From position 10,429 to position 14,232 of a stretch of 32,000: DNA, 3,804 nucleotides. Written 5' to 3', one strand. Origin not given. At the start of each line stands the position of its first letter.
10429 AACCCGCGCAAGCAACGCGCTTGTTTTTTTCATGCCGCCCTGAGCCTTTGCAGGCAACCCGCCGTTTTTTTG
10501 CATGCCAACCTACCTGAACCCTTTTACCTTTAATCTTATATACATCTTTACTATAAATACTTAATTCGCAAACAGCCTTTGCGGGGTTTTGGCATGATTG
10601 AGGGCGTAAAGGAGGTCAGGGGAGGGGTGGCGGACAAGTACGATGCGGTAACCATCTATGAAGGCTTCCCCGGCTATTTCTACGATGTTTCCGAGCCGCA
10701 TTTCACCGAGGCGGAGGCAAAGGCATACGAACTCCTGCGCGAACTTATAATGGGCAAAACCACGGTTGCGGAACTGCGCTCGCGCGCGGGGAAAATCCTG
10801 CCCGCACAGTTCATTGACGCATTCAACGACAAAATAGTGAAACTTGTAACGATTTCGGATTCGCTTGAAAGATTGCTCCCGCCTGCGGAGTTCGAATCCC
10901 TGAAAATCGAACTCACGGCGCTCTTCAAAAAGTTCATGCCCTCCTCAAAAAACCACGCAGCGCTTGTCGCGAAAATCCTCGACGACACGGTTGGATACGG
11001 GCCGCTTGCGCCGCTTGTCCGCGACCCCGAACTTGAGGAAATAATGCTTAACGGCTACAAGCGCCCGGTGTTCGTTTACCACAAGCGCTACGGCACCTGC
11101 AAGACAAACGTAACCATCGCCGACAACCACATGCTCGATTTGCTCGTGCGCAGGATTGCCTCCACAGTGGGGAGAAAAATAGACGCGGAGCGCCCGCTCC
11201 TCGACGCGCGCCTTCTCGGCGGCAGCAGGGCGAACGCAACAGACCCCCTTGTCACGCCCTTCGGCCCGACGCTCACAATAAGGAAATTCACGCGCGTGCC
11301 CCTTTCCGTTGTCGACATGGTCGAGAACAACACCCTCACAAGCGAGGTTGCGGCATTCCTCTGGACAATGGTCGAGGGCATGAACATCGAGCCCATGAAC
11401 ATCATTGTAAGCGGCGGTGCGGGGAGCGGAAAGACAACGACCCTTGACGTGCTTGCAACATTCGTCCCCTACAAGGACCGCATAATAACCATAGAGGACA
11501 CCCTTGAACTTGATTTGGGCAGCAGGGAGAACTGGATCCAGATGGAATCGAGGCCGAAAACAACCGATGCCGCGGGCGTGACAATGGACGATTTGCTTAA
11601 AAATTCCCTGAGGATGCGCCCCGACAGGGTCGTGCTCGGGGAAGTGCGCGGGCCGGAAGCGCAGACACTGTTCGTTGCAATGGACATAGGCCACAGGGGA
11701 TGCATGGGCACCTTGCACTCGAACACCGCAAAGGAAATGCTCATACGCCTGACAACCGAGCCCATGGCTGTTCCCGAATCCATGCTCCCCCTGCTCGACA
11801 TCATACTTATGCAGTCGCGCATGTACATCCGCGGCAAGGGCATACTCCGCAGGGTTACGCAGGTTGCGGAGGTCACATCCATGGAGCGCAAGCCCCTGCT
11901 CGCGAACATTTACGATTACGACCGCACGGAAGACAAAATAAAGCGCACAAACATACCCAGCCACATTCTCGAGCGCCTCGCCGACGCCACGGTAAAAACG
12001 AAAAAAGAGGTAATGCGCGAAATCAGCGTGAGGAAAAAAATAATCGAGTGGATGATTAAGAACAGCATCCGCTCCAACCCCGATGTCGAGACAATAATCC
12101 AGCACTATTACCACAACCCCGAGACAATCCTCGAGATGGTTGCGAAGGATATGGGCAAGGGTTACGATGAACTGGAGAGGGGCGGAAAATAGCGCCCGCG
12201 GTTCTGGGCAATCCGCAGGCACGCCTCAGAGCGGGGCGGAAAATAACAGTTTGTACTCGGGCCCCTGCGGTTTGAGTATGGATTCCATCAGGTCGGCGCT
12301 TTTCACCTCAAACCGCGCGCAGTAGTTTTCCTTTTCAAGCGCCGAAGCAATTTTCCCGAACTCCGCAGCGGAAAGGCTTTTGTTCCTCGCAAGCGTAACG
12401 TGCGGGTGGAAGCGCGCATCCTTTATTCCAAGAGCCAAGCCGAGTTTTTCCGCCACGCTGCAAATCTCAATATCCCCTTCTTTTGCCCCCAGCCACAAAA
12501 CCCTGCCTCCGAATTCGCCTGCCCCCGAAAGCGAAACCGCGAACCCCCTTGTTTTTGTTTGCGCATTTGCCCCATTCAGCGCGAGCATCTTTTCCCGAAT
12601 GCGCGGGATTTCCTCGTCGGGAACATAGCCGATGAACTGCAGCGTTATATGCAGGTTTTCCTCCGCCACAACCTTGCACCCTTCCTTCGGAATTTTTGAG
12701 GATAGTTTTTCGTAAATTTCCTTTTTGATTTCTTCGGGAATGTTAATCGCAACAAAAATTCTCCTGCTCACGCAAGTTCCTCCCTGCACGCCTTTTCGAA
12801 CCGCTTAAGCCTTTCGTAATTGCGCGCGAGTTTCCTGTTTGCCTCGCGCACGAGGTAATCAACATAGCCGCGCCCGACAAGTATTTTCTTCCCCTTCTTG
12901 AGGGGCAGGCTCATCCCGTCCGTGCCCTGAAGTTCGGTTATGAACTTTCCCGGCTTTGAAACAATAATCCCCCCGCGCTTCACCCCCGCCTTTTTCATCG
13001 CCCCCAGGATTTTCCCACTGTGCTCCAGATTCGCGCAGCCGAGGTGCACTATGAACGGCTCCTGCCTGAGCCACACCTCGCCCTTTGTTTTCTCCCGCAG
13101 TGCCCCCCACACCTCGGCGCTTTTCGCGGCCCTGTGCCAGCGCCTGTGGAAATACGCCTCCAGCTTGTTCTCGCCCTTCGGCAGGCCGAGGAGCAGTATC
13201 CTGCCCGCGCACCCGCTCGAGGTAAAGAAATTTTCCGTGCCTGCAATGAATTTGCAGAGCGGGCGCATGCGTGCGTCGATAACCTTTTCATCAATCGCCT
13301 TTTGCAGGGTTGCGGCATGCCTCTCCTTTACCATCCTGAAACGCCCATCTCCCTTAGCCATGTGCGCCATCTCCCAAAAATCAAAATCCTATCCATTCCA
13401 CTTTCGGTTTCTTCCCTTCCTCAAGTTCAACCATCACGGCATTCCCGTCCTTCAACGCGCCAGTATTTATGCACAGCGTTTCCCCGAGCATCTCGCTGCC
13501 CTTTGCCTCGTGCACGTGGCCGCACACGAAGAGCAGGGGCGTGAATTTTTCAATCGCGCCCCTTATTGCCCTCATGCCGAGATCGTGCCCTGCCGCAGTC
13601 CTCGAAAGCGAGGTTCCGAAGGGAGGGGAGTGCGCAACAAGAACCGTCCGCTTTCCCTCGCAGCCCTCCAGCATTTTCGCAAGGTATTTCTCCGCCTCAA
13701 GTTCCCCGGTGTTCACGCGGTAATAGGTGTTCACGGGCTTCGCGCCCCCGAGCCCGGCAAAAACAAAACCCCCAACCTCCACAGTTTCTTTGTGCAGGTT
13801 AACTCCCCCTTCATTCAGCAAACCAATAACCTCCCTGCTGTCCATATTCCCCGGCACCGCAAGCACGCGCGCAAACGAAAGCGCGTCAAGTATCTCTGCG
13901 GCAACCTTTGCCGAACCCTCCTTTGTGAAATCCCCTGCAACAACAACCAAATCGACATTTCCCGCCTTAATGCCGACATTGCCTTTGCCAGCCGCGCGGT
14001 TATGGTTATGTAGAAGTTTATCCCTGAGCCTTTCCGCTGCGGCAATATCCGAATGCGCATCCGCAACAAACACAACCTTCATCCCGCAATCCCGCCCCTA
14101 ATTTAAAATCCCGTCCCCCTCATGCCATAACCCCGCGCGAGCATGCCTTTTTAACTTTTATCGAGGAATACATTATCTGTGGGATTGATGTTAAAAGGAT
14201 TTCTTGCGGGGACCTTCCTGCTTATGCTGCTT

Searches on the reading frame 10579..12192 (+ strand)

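Call 82: search_protein_families(library=pfam, proteins=[window:10579-12192:+], max_evalue=0.0001)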
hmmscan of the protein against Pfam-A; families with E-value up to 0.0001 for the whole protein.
window:10579-12192:+ (537 aa): 1 family
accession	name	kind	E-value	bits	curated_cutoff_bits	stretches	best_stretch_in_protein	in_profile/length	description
PF00437.27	T2SSE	-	3.6e-37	128.3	24.9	1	140-403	5-265/370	Type II/IV secretion system protein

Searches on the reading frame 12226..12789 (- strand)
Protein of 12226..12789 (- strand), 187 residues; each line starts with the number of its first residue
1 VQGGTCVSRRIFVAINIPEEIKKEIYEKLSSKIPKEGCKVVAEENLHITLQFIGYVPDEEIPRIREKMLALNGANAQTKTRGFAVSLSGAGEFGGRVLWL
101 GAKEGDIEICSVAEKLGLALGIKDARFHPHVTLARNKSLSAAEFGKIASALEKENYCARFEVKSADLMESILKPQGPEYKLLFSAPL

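Call 28: search_protein_families(library=pfam, proteins=[window:12226-12789:-], max_evalue=0.01)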
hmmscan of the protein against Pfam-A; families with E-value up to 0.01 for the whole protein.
window:12226-12789:- (187 aa): 3 families
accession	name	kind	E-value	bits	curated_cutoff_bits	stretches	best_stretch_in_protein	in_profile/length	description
PF02834.22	LigT_PEase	-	4.6e-18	65.6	23.3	2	17-98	3-86/87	LigT like Phosphoesterase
PF13563.12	2_5_RNA_ligase2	-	4.3e-11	43.5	27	1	27-169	10-147/152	2'-5' RNA ligase superfamily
PF10469.15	AKAP7_NLS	-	0.00041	20.7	24.4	1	20-147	20-160/208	AKAP7 2'5' RNA ligase-like domain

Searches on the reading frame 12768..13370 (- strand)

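Call 28: search_protein_families(library=pfam, proteins=[window:12768-13370:-], max_evalue=0.01)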
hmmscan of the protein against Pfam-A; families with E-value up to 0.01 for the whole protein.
window:12768-13370:- (200 aa): 1 family
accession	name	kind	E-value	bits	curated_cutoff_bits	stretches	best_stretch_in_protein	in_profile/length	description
PF02676.19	TYW3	-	1e-30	107.1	27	1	23-195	15-209/211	Methyltransferase TYW3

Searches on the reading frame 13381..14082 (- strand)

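Call 28: search_protein_families(library=pfam, proteins=[window:13381-14082:-], max_evalue=0.01)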
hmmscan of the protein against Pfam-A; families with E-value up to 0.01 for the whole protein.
window:13381-14082:- (233 aa): 3 families
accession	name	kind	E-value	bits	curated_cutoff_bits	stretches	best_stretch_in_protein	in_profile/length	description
PF00149.33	Metallophos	-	3.5e-13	50.9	21.5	1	1-192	1-190/191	Calcineurin-like phosphoesterase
PF14582.11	Metallophos_3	-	3.5e-13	49.9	28.2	1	96-223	123-252/259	Metallophosphoesterase, calcineurin superfamily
PF12850.12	Metallophos_2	-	7.8e-13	49.2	27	1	1-212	1-137/154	Calcineurin-like phosphoesterase superfamily domain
